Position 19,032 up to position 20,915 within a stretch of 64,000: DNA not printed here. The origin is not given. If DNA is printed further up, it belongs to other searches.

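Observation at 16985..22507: Cobalamin riboswitch controls an Opp/Nik-family ABC transporter, which is probably a cobalt/nickel or corrinoid-related importer rather than an oligopeptide importer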

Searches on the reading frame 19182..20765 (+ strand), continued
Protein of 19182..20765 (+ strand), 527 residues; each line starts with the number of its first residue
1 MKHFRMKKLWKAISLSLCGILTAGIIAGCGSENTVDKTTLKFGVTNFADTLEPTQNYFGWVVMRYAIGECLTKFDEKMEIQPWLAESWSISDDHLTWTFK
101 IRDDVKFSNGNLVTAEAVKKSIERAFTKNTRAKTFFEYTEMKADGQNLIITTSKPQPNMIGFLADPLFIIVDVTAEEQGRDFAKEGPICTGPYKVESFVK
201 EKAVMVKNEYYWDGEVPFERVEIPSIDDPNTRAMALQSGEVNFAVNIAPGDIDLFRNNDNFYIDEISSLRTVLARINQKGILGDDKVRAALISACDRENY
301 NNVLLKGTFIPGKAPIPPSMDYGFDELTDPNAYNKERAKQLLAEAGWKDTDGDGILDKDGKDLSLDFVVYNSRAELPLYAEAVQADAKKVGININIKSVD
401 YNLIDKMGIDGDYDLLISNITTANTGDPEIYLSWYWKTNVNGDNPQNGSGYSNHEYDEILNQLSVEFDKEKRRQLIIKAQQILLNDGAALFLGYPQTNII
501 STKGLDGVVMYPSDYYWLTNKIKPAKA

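Call 37: search_protein_families(library=ncbifam, proteins=[L020:365-2461:+, L020:2669-3670:+, L005:658-1782:+, L005:1766-2395:+, L012:12365-13504:+, L039:9226-10137:+], max_evalue=1e-10)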
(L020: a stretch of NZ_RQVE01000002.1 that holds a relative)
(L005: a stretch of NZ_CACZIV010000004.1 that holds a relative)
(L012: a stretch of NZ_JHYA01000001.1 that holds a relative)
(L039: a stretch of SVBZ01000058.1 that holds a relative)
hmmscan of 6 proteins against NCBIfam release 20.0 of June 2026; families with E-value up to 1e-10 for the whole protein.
L020:365-2461:+ (698 aa): 18 families
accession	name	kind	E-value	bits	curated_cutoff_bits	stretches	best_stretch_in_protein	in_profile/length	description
TIGR01525.1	ATPase-IB_hvy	subfamily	6.6e-172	573.3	346.25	1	150-693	2-559/560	heavy metal translocating P-type ATPase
NF008262.1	PRK11033.1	equivalog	1.4e-159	532.9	1005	1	6-695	45-728/731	zinc/cadmium/mercury/lead-transporting ATPase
TIGR01512.1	ATPase-IB2_Cd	subfamily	8.6e-149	496.4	313.5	1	150-694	2-492/494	cadmium family heavy metal-translocating P-type ATPase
NF033775.1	P_type_ZntA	exception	4.9e-146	488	1240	1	7-695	53-729/732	Zn(II)/Cd(II)/Pb(II) translocating P-type ATPase ZntA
TIGR01511.1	ATPase-IB1_Cu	subfamily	7.9e-115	384.8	397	1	166-692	43-539/542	copper-translocating P-type ATPase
NF007952.0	PRK10671.1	equivalog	2.5e-105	353.5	1316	1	174-659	298-789/838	copper-exporting P-type ATPase CopA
TIGR01494.1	ATPase_P-type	subfamily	2.3e-73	247.3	62.3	1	171-678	4-473/478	HAD-IC family P-type ATPase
TIGR01497.1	kdpB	equivalog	6.9e-45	153.3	527.9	1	166-660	65-582/675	potassium-transporting ATPase subunit KdpB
TIGR01647.1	ATPase-IIIA_H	equivalog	1.7e-42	145.6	615.5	2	151-456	40-348/755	plasma-membrane proton-efflux P-type ATPase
NF010609.0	PRK14010.1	equivalog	2.4e-40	138.4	1323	2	503-662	420-579/673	K(+)-transporting ATPase subunit B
TIGR01522.1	ATPase-IIA2_Ca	equivalog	6e-24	83.9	798.3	0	571-638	572-640/854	calcium-transporting P-type ATPase, PMR1-type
TIGR01517.1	ATPase-IIB_Ca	equivalog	1.9e-23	82.6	507.05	1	208-430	160-394/882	calcium-translocating P-type ATPase, PMCA-type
TIGR01524.1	ATPase-IIIB_Mg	equivalog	1.1e-22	79.7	610.75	1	557-634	573-650/867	magnesium-translocating P-type ATPase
NF011702.0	PRK15122.1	subfamily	6.8e-20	70.6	975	1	566-631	621-686/907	magnesium-translocating P-type ATPase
TIGR01106.1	ATPase-IIC_X-K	subfamily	5.2e-19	67.6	946.1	0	190-415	128-363/997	Na,H/K antiporter P-type ATPase subunit alpha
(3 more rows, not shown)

L020:2669-3670:+ (333 aa): 1 family
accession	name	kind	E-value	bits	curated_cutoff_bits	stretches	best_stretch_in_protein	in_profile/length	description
TIGR00383.1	corA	equivalog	3.3e-28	99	200.75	1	32-331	21-318/320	magnesium/cobalt transporter CorA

L005:658-1782:+ (374 aa): 5 families
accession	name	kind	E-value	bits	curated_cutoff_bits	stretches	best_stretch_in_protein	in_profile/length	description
TIGR00312.2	cbiD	equivalog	9.2e-118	393.4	200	1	5-351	1-345/346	cobalt-precorrin-5B (C(1))-methyltransferase CbiD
NF000849.0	PRK00075.1-1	equivalog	1.2e-87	294.5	348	1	3-355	10-362/366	cobalt-precorrin-5B (C(1))-methyltransferase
NF000855.0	PRK00075.2-4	equivalog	2.1e-29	102.4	399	1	5-239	43-263/339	cobalt-precorrin-5B (C(1))-methyltransferase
NF000856.0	PRK00075.2-5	equivalog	4.1e-29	101.7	343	1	5-240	41-262/334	cobalt-precorrin-5B (C(1))-methyltransferase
NF000853.0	PRK00075.2-2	equivalog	3.8e-12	46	346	1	5-182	44-202/307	cobalt-precorrin-5B (C(1))-methyltransferase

L005:1766-2395:+ (209 aa): 12 families
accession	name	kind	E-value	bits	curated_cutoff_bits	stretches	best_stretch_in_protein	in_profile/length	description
TIGR02467.1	CbiE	equivalog_domain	3.3e-50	170.4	92.9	1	9-198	1-194/204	precorrin-6y C5,15-methyltransferase (decarboxylating) subunit CbiE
NF004459.0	PRK05787.2-2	equivalog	1.2e-36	126.3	298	1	5-208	2-209/210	cobalt-precorrin-7 (C(5))-methyltransferase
NF004456.0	PRK05787.1-4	equivalog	1.9e-32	112.8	247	1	7-190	2-181/201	cobalt-precorrin-7 (C(5))-methyltransferase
NF004454.0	PRK05787.1-1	equivalog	2.6e-29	102.3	354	1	7-188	2-179/201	cobalt-precorrin-7 (C(5))-methyltransferase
NF004460.0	PRK05787.2-3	equivalog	9.5e-26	90.6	291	1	7-197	2-194/207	cobalt-precorrin-7 (C(5))-methyltransferase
NF004462.0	PRK05787.2-5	equivalog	3.5e-23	82.4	360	1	3-196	18-215/228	cobalt-precorrin-7 (C(5))-methyltransferase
NF004461.0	PRK05787.2-4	equivalog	2.1e-18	66.7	187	1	8-195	2-175/191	cobalt-precorrin-7 (C(5))-methyltransferase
NF004458.0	PRK05787.2-1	equivalog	6.7e-18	64.9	324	1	8-208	2-192/195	cobalt-precorrin-7 (C(5))-methyltransferase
NF004455.0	PRK05787.1-3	equivalog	6.7e-17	61.8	258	1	7-196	3-202/221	cobalt-precorrin-7 (C(5))-methyltransferase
NF004457.0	PRK05787.1-5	equivalog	4e-16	59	302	1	3-194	26-226/252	cobalt-precorrin-7 (C(5))-methyltransferase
TIGR01466.1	cobJ_cbiH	equivalog_domain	5.9e-14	52.2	246.35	1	7-127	1-130/239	precorrin-3B C(17)-methyltransferase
TIGR01465.1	cobM_cbiF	equivalog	1.3e-13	50.9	259.65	1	7-194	1-205/247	precorrin-4 C(11)-methyltransferase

L012:12365-13504:+ (379 aa): 4 families
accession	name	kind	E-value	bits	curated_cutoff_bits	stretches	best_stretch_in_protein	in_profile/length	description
NF008578.0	PRK11537.1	equivalog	1.3e-25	90.3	361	1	4-191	6-197/318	GTPase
NF041053.1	CobW_rel_Se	equivalog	4e-25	88.6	180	1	4-177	3-179/195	CobW-related selenoprotein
NF038288.1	chaper_GTP_ZigA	equivalog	5.4e-24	84.8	600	1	5-95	4-101/390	zinc metallochaperone GTPase ZigA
TIGR02475.1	CobW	equivalog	1.1e-20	73.8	332.1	1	5-123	7-133/342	cobalamin biosynthesis protein CobW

L039:9226-10137:+ (304 aa): 1 family
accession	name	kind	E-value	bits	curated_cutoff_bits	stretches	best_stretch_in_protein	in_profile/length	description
NF047852.1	SiroCoChCbiK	equivalog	2.8e-57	194.2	400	1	36-295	2-254/261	sirohydrochlorin cobaltochelatase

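Call 39: search_protein_representatives(protein=window:19182-20762:+)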
Query: 527 residues. Proteins with E-value up to 0.001 (for the whole library): 52899; up to 1e-10: 23853; up to 1e-30: 1117. The best 150 are listed.
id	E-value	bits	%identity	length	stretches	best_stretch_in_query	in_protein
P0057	5.6e-275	929.1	77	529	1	2-525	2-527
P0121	7.9e-163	559.1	50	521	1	6-523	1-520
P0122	2.5e-155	534.4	55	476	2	6-385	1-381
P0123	9.1e-144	496.2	60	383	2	6-236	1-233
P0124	3.9e-134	464.4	46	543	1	37-521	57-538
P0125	4.1e-134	464.3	48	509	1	17-522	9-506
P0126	1.1e-121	423.3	44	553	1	38-522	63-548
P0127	7.1e-120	417.4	44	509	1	8-523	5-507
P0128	7.6e-118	410.7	43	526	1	13-525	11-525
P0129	2.7e-114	398.9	74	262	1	4-254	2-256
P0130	1.7e-113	396.3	43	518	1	14-523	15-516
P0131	4.2e-109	381.8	50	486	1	43-412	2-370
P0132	7.8e-106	371.0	42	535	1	24-523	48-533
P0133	9.4e-106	370.8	47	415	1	89-485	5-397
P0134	2.0e-102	359.8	36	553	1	30-519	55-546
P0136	1.2e-100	353.9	40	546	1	34-525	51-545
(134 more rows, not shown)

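Call 40: list_cluster_members(proteins=[P0121, P0124, P0125, P0126, P0127, P0128, P0130, P0132, P0134, P0136])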
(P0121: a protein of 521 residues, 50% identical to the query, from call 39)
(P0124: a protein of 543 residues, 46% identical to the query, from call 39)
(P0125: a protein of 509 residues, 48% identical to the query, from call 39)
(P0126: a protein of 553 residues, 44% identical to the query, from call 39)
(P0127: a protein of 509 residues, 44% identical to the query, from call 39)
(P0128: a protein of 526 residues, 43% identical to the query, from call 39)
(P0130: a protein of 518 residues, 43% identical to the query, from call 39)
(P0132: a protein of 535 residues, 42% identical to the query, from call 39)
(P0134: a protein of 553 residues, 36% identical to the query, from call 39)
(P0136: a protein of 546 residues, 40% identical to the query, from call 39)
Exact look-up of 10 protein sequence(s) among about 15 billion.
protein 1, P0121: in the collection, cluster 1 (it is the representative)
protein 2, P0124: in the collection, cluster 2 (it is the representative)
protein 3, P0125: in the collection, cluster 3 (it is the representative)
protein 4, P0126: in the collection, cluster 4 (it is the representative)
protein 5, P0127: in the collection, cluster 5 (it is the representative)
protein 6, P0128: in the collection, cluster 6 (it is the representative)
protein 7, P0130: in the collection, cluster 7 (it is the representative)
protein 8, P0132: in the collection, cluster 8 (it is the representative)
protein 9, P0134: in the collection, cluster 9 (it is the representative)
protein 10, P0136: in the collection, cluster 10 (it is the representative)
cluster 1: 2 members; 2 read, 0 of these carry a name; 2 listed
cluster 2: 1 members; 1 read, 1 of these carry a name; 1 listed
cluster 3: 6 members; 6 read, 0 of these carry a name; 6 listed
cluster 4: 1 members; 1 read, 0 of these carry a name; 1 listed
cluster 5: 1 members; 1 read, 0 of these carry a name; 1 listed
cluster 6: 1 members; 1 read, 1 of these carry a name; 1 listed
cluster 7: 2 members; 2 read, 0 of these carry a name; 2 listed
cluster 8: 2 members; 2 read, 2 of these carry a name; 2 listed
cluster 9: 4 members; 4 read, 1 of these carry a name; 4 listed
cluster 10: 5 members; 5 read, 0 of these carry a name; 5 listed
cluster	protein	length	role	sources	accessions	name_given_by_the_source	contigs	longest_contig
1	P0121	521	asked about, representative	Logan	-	-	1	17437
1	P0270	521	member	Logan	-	-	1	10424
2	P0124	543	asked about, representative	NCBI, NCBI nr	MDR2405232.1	MAG: ABC transporter substrate-binding protein [Deltaproteobacteria bacterium] | ABC transporter substrate-binding protein [Deltaproteobacteria bacterium]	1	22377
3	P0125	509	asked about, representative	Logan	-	-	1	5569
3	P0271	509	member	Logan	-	-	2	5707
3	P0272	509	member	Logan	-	-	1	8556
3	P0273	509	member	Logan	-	-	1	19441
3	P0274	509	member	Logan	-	-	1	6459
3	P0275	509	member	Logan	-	-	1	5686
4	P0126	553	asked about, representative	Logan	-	-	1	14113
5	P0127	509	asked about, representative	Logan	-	-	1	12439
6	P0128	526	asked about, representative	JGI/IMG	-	peptide/nickel transport system substrate-binding protein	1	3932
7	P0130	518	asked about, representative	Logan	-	-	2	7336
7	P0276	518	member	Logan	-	-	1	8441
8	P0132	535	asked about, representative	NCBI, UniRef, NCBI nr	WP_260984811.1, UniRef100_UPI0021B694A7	ABC transporter substrate-binding protein [Paenibacillus xylanexedens] | ABC transporter substrate-binding protein n=1 Tax=Paenibacillus xylanexedens TaxID=528191 ...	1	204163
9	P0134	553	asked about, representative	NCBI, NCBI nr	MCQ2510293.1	MAG: ABC transporter substrate-binding protein [Lachnospiraceae bacterium] | ABC transporter substrate-binding protein [Lachnospiraceae bacterium]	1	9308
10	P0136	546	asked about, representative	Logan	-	-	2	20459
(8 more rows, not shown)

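Call 41: find_encoding_contigs(protein=P0121, flank=6000, max_places=3)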
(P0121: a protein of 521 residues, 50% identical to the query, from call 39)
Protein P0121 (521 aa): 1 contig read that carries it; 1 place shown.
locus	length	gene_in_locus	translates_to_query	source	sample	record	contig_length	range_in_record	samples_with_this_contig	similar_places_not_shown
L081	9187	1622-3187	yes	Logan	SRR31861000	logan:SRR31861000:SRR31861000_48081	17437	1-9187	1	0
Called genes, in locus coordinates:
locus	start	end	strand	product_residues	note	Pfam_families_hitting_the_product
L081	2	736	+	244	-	?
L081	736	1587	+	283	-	PF00528:BPD_transp_1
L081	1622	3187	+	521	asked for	PF00496:SBP_bac_5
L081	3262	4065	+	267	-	PF00005:ABC_tran, PF02463:SMC_N, PF13304:AAA_21 (weak)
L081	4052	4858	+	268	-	PF00005:ABC_tran, PF13401:AAA_22 (weak)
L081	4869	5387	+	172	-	PF00583:Acetyltransf_1, PF13508:Acetyltransf_7 (weak)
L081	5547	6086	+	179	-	PF07155:ECF-ribofla_trS, PF07694:5TM-5TMR_LYT (weak), PF12822:ECF_trnsprt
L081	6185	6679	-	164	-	PF04608:PgpA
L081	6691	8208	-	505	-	-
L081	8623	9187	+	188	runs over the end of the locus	-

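Call 42: find_encoding_contigs(protein=P0124, flank=6000, max_places=1)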
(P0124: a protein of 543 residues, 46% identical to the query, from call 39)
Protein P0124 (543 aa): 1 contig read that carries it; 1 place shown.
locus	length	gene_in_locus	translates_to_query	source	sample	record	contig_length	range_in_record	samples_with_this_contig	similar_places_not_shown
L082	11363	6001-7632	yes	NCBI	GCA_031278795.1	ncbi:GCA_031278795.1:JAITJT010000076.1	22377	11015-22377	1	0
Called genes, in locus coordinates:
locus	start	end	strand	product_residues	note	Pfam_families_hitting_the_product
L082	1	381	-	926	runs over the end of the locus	PF00133:tRNA-synt_1, PF09334:tRNA-synt_1g, PF01406:tRNA-synt_1e (weak), PF09334:tRNA-synt_1g (weak), PF08264:Anticodon_1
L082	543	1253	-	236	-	PF09335:VTT_dom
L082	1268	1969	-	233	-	PF01300:Sua5_yciO_yrdC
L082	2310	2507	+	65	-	-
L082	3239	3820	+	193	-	PF04519:Bactofilin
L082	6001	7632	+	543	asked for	PF00496:SBP_bac_5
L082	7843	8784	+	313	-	PF19300:BPD_transp_1_N, PF00528:BPD_transp_1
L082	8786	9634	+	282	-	PF12911:OppC_N (weak), PF00528:BPD_transp_1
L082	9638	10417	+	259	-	PF02463:SMC_N (weak), PF00005:ABC_tran, PF13401:AAA_22 (faint), PF13304:AAA_21 (faint)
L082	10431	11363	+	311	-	PF00005:ABC_tran, PF02463:SMC_N (weak), PF13401:AAA_22, PF08352:oligo_HPY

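Call 43: find_encoding_contigs(protein=P0126, flank=6000, max_places=1)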
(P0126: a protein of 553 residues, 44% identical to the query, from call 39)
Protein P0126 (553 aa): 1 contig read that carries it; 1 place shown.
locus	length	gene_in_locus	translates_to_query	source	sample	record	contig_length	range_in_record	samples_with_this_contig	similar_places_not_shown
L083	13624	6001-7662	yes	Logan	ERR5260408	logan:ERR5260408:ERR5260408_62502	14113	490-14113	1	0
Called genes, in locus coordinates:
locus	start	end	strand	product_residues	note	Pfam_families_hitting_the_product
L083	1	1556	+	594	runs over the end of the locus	PF20578:aBig_2 (faint), PF02368:Big_2, PF21764:Invasin_D4 (faint), PF02368:Big_2, PF26918:Ig_Eae (weak), PF02368:Big_2, PF26918:Ig_Eae (weak), PF00149:Metallophos, +3 more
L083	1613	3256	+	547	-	PF09820:AAA-ATPase_like, PF08011:PDDEXK_9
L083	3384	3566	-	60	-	-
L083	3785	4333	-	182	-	PF07155:ECF-ribofla_trS (faint), PF02632:BioY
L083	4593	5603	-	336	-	PF03590:AsnA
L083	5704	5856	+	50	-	-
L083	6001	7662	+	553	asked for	PF00496:SBP_bac_5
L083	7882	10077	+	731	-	PF02378:PTS_EIIC, PF00367:PTS_EIIB, PF00358:PTS_EIIA_1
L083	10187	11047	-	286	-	PF19700:DUF6198, PF02588:YitT_membrane, PF10035:DUF2179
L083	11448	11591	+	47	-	-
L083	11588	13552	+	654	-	PF02824:TGS, PF07973:tRNA_SAD, PF00587:tRNA-synt_2b, PF03129:HGTP_anticodon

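Call 44: find_encoding_contigs(protein=P0127, flank=6000, max_places=1)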
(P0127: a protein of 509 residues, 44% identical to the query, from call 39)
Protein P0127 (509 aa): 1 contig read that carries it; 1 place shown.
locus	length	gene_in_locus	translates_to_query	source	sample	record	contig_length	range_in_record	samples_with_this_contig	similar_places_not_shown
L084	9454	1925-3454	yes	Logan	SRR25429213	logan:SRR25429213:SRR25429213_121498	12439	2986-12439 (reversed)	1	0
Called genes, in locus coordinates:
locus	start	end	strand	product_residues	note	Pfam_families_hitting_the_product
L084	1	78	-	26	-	?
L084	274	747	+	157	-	PF04970:LRAT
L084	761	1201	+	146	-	-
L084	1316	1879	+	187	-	PF00132:Hexapep, PF14602:Hexapep_2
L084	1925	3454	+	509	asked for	PF00496:SBP_bac_5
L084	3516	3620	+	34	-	-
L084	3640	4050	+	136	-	-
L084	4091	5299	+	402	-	-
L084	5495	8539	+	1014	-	PF21445:ADDB_N, PF12705:PDDEXK_1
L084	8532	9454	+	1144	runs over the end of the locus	PF00580:UvrD-helicase, PF01443:Viral_helicase1 (faint), PF13245:AAA_19, PF13538:UvrD_C_2 (faint), PF13361:UvrD_C, PF12705:PDDEXK_1, PF01930:Cas_Cas4 (weak)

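Call 45: find_encoding_contigs(protein=P0132, flank=6000, max_places=1)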
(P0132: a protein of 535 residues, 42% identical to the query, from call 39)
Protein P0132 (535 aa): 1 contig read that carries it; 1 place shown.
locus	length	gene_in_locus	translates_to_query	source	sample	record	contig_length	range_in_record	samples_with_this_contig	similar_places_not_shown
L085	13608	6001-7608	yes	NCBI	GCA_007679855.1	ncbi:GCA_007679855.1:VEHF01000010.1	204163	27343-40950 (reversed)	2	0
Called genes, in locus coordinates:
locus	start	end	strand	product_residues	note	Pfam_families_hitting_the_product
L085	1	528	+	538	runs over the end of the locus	PF13493:DUF4118, PF13492:GAF_3 (weak), PF00512:HisKA, PF02518:HATPase_c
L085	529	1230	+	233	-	PF00072:Response_reg, PF00486:Trans_reg_C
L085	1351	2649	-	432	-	PF02056:Glyco_hydro_4, PF11975:Glyco_hydro_4C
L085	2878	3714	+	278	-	PF02311:AraC_binding, PF00165:HTH_AraC, PF12833:HTH_18, PF00165:HTH_AraC (weak)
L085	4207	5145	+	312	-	PF19300:BPD_transp_1_N, PF00528:BPD_transp_1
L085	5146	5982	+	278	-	PF00528:BPD_transp_1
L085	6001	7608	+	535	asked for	PF00496:SBP_bac_5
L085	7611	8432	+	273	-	PF02463:SMC_N (faint), PF00005:ABC_tran, PF13304:AAA_21 (faint), PF08352:oligo_HPY (weak)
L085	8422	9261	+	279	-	PF02463:SMC_N, PF00005:ABC_tran, PF13304:AAA_21 (faint)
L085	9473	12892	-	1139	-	PF02368:Big_2, PF26918:Ig_Eae (weak), PF18964:DUF5704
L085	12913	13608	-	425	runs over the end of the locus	PF00395:SLH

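Call 46: find_encoding_contigs(protein=P0136, flank=6000, max_places=1)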
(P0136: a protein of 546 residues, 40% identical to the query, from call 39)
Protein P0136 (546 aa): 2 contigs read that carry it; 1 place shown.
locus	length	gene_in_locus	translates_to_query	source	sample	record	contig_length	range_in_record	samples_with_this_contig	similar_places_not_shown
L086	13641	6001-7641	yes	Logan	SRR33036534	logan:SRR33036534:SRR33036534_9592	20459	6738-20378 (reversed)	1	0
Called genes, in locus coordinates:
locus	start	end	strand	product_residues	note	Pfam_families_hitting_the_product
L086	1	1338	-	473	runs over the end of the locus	?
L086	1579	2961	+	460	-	PF01554:MatE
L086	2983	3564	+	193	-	PF13189:Cytidylate_kin2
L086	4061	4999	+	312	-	PF19300:BPD_transp_1_N, PF00528:BPD_transp_1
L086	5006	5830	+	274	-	PF00528:BPD_transp_1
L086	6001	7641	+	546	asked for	PF00496:SBP_bac_5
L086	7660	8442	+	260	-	PF02463:SMC_N (faint), PF00005:ABC_tran, PF13401:AAA_22 (weak), PF13304:AAA_21 (weak), PF08352:oligo_HPY (weak)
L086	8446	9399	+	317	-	PF00005:ABC_tran, PF13401:AAA_22 (faint), PF08352:oligo_HPY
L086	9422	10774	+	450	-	PF01554:MatE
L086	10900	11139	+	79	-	PF00547:Urease_gamma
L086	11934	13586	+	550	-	PF18211:Csm1_B (weak), PF22335:Cas10-Cmr2_palm2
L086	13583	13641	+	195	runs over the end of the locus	PF03787:RAMPs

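Call 47: find_encoding_contigs(protein=P0273, flank=6000, max_places=1)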
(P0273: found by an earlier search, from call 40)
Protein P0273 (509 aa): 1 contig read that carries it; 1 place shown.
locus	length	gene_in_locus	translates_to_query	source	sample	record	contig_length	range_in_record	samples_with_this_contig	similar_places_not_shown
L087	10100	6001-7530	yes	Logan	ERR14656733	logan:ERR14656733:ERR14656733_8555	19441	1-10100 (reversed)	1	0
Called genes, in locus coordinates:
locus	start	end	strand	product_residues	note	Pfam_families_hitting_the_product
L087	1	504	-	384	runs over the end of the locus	PF04055:Radical_SAM, PF13353:Fer4_12, PF13186:SPASM (weak)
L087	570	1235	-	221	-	PF01168:Ala_racemase_N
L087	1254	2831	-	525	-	PF03109:ABC1, PF27536:UbiB_helical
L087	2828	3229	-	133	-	PF13279:4HBT_2, PF03061:4HBT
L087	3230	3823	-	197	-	PF00475:IGPD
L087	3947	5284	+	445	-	PF01554:MatE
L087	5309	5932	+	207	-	-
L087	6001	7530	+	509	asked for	PF00496:SBP_bac_5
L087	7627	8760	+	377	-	-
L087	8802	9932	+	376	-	PF00712:DNA_pol3_beta, PF02767:DNA_pol3_beta_2, PF02768:DNA_pol3_beta_3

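Call 62: find_encoding_contigs(protein=P0065, flank=10000, max_places=1)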
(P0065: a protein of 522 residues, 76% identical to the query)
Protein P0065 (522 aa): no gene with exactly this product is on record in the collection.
